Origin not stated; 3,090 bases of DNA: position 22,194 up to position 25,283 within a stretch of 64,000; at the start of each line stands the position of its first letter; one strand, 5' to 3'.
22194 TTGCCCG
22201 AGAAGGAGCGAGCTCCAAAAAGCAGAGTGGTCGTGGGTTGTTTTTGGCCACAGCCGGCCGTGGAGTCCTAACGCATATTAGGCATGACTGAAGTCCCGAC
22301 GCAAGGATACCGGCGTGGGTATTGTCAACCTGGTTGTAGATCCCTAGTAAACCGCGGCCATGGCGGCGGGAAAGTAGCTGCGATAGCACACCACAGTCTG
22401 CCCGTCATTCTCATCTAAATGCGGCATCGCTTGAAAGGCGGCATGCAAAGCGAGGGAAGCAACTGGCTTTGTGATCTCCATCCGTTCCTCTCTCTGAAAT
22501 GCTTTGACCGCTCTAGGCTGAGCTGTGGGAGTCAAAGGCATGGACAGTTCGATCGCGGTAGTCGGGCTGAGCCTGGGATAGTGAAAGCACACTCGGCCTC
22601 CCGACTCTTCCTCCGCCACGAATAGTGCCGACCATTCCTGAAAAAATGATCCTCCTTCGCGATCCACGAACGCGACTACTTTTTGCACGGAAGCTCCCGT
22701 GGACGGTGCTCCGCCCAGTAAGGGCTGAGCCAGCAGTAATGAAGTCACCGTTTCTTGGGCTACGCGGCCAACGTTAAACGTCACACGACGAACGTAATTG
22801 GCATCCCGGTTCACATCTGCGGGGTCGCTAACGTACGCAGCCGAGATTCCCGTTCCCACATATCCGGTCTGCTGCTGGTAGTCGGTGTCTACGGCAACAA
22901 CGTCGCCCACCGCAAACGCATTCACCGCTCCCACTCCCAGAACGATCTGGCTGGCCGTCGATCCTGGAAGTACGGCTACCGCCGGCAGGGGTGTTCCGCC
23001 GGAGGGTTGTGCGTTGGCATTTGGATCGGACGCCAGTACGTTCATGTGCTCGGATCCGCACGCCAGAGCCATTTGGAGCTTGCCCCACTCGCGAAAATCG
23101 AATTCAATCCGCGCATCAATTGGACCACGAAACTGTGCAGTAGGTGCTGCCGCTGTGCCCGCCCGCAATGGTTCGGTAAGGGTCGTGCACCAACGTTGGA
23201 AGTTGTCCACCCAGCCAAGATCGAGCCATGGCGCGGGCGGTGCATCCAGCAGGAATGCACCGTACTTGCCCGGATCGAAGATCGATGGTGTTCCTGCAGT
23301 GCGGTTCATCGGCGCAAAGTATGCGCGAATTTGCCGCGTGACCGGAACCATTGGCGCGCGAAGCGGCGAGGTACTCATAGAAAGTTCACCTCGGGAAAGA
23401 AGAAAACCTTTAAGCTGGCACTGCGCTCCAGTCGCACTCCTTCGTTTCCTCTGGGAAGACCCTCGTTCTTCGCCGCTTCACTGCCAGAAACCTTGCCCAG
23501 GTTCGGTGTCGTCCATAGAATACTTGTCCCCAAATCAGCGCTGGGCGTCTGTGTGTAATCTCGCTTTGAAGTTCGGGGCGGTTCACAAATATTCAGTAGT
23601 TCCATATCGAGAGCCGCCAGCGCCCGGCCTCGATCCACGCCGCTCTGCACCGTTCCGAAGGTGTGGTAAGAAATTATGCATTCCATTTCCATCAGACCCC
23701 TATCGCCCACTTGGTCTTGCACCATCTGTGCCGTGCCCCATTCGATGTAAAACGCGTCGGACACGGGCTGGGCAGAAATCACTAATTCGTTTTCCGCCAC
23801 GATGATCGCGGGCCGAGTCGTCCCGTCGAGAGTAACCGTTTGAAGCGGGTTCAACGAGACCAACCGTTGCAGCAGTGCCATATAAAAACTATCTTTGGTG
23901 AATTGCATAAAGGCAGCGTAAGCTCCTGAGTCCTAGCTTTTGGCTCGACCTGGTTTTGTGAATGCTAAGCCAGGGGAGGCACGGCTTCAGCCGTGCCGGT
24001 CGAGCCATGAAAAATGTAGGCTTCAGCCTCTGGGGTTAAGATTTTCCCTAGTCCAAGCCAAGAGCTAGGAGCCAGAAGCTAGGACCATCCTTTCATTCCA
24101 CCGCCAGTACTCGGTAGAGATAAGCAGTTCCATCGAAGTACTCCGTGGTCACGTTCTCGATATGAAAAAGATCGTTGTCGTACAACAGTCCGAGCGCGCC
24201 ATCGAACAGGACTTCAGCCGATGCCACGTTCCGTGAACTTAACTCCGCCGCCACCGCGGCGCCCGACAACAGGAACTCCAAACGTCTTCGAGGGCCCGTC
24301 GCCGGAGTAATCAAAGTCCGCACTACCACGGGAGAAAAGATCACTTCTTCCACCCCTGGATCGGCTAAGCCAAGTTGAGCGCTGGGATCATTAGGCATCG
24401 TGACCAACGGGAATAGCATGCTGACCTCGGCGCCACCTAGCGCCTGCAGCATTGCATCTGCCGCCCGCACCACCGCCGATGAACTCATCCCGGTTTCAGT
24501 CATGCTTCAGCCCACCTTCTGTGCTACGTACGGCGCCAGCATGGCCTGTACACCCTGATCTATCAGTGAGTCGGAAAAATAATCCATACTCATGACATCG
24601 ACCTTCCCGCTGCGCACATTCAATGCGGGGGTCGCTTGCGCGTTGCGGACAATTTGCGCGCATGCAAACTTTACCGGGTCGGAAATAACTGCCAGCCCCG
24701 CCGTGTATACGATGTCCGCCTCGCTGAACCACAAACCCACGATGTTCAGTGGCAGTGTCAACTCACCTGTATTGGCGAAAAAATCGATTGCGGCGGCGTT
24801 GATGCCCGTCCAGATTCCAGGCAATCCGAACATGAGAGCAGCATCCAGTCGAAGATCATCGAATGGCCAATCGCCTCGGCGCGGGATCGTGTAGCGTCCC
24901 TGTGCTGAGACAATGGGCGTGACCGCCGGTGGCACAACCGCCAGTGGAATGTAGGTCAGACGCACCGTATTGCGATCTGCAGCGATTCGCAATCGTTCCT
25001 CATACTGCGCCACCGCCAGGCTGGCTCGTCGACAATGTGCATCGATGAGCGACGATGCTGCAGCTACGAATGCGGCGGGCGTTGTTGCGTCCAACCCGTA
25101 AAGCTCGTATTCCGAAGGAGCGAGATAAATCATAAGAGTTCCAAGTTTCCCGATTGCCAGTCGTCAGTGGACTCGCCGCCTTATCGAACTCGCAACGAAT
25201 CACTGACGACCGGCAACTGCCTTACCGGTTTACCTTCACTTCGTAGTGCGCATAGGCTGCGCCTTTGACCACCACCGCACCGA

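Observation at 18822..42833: Integrase-less, replication-less phage-like element with fully intact structural genes: domesticated (GTA-like) particle locus or decaying prophage?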

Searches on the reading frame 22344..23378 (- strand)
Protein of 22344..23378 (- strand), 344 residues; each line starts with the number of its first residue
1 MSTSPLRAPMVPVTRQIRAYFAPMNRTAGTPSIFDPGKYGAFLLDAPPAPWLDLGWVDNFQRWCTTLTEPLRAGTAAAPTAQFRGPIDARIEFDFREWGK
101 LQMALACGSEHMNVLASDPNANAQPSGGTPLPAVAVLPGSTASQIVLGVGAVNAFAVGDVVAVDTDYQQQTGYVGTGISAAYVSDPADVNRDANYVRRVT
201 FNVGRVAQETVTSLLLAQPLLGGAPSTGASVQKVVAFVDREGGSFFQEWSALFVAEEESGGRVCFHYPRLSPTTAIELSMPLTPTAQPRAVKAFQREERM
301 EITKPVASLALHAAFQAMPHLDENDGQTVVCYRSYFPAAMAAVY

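Call 4: search_protein_families(library=pfam, proteins=[window:22344-23378:-], max_evalue=0.01)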
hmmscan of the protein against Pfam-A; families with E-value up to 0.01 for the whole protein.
window:22344-23378:- (344 aa): 0 families

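Call 6: search_protein_families(library=phrogs, proteins=[window:22344-23378:-], max_evalue=0.01)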
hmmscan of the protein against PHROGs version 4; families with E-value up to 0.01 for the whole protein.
window:22344-23378:- (344 aa): 0 families

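Call 36: search_solved_structures(query=A3, max_evalue=1)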
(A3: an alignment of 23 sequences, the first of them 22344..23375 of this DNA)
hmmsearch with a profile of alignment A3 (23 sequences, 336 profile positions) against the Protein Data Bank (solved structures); distinct sequences matched with E-value up to 1: 0.

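Call 59: find_homologous_proteins(query=window:22344-23375:-, max_evalue=0.001)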
Query window:22344-23375:- (343 aa): 5069 proteins with E <= 0.001 among 8000 candidates; the best 120 are listed.
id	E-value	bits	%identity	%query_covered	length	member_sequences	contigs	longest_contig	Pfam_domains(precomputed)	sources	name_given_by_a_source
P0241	5.1e-219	744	96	100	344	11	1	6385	-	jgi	-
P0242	9.1e-211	717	92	100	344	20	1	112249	-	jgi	jgi:hypothetical protein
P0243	3.9e-210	715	92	100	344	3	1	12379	-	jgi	jgi:hypothetical protein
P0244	1.0e-208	710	91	100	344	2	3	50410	-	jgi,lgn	jgi:hypothetical protein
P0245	3.8e-208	708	91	100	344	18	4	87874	-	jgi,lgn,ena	-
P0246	2.3e-207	706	90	100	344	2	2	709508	-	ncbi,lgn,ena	ncbi:MAG: hypothetical protein WBQ10_13515 [Terriglobales bacterium]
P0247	1.0e-206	704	90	100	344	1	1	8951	-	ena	-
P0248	1.3e-205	700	90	100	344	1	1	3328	-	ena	-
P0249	1.2e-204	697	90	98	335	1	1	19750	-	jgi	jgi:hypothetical protein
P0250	1.4e-204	697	90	100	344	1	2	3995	-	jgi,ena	-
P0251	2.1e-204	696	89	100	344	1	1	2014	-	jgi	jgi:hypothetical protein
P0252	4.4e-204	695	90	100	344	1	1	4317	-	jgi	jgi:hypothetical protein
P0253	5.9e-204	695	89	100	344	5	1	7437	-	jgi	-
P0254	2.6e-203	692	88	100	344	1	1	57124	-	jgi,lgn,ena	-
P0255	8.2e-203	691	87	100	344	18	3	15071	-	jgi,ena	-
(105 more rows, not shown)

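Call 71: predict_structure(alignment_id=A7)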
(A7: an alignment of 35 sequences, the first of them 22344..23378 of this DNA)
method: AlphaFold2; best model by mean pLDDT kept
length: 344 residues; sequences in the alignment: 35
mean_pLDDT: 34.7   pTM: 0.33
mean pLDDT of the five models: 34.7, 34.6, 32.4, 30.4, 28.3
residues with pLDDT >= 90: 0; 70-90: 0; 50-70: 55; < 50: 289
segments of 3 or more residues with pLDDT < 50: 1-14, 24-40, 60-184, 189-247, 271-344
pLDDT, mean of each block of 10 residues (from residue 1): 26 52 49 43 59 55 35 34 30 38 32 24 24 23 25 42 34 27 47 35 28 26 26 26 37 59 56 29 29 24 29 28 25 25 26
secondary structure, 60 per line:
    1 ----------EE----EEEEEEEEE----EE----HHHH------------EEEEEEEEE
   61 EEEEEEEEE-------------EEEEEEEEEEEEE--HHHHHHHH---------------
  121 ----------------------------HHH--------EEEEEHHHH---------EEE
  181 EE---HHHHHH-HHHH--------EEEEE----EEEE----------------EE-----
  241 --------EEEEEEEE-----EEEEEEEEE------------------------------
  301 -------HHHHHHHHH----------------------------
elements in order: E17-25 H36-39 E52-69 E83-95 H98-105 E160-164 H165-168 E178-182 H186-191 H193-196 E205-209 E214-217 E249-256 E262-270 H308-316

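Call 92: search_solved_structures(query=A9, max_evalue=10)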
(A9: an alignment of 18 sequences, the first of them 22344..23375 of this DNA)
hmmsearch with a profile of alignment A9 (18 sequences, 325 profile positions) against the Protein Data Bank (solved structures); distinct sequences matched with E-value up to 10: 2.
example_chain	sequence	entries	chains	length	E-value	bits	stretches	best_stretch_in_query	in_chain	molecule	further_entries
1m6j_A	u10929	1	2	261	0.55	12.4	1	67-130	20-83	Triosephosphate Isomerase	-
9fqr_Ix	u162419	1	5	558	2.2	10.4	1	60-102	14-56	Coiled-coil domain-containing protein 63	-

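Call 119: search_protein_families(library=ncbifam, proteins=[window:22344-23378:-], max_evalue=0.01)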
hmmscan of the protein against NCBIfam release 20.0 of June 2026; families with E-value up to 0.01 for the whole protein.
window:22344-23378:- (344 aa): 0 families

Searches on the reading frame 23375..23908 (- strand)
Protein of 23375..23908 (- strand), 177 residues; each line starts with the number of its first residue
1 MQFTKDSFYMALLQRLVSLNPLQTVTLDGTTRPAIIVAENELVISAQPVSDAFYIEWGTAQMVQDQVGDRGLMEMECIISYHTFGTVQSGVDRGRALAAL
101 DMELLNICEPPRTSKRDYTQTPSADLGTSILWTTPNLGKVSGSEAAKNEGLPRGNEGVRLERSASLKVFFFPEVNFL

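Call 4: search_protein_families(library=pfam, proteins=[window:23375-23908:-], max_evalue=0.01)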
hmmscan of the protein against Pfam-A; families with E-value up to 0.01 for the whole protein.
window:23375-23908:- (177 aa): 0 families

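Call 6: search_protein_families(library=phrogs, proteins=[window:23375-23908:-], max_evalue=0.01)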
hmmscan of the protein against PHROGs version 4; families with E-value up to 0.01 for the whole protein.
window:23375-23908:- (177 aa): 0 families

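Call 93: search_solved_structures(query=A10, max_evalue=10)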
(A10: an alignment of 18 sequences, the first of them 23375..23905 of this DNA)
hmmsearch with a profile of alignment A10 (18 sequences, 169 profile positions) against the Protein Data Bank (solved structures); distinct sequences matched with E-value up to 10: 2.
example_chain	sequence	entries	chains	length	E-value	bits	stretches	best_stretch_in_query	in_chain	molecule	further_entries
2y8f_A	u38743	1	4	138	0.19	14.6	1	60-143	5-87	RAN-BINDING PROTEIN 3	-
2crf_A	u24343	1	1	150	0.22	14.4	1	60-143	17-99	RAN binding protein 3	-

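Call 119: search_protein_families(library=ncbifam, proteins=[window:23375-23908:-], max_evalue=0.01)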
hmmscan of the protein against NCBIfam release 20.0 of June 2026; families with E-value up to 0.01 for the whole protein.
window:23375-23908:- (177 aa): 0 families

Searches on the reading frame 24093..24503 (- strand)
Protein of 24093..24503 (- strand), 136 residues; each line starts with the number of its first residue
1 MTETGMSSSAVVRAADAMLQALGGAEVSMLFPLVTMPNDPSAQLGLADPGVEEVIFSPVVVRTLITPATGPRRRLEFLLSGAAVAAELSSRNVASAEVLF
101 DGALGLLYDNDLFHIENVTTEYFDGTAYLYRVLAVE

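Call 4: search_protein_families(library=pfam, proteins=[window:24093-24503:-], max_evalue=0.01)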
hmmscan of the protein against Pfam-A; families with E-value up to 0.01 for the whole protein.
window:24093-24503:- (136 aa): 0 families

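Call 6: search_protein_families(library=phrogs, proteins=[window:24093-24503:-], max_evalue=0.01)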
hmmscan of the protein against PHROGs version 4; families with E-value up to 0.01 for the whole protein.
window:24093-24503:- (136 aa): 0 families

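Call 94: search_solved_structures(query=A11, max_evalue=10)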
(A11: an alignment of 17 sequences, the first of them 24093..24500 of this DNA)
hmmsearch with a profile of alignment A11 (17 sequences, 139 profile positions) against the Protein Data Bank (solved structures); distinct sequences matched with E-value up to 10: 7.
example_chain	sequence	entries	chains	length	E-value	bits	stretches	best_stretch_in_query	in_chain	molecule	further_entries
2eh1_A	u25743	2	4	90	0.49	13.4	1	5-84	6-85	Stage V sporulation protein S (SpoVS) related protein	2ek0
3a3o_B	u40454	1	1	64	1.3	12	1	29-77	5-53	Tk-subtilisin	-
3a3n_B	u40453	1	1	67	1.4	11.9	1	29-77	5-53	Tk-subtilisin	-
9ues_A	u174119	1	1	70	1.5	11.8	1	29-77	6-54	Tk-subtilisin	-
3a3p_B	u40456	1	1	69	1.5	11.8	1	29-77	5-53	Tk-subtilisin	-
3vv2_B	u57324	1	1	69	1.5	11.8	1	29-77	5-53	PROPEPTIDE from Tk-subtilisin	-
2z58_B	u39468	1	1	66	1.6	11.7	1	29-77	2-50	Tk-subtilisin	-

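Call 119: search_protein_families(library=ncbifam, proteins=[window:24093-24503:-], max_evalue=0.01)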
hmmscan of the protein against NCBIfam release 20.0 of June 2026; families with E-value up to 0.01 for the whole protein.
window:24093-24503:- (136 aa): 0 families

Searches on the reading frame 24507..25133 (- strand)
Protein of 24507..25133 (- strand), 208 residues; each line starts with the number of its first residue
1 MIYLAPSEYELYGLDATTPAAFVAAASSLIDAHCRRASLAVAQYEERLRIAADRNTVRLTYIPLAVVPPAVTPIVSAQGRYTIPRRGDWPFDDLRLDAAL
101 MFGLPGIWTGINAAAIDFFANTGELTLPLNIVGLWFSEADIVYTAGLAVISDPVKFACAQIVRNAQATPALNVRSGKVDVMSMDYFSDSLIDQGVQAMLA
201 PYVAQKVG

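Call 4: search_protein_families(library=pfam, proteins=[window:24507-25133:-], max_evalue=0.01)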
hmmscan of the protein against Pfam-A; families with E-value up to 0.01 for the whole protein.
window:24507-25133:- (208 aa): 0 families

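Call 6: search_protein_families(library=phrogs, proteins=[window:24507-25133:-], max_evalue=0.01)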
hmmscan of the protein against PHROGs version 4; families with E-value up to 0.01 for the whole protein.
window:24507-25133:- (208 aa): 1 family
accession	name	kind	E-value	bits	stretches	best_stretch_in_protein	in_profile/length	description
phrog_442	-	connector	5e-08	33.6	1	20-204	109-262/270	head-tail adaptor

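Call 119: search_protein_families(library=ncbifam, proteins=[window:24507-25133:-], max_evalue=0.01)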
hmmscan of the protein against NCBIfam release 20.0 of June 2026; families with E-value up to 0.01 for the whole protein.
window:24507-25133:- (208 aa): 0 families
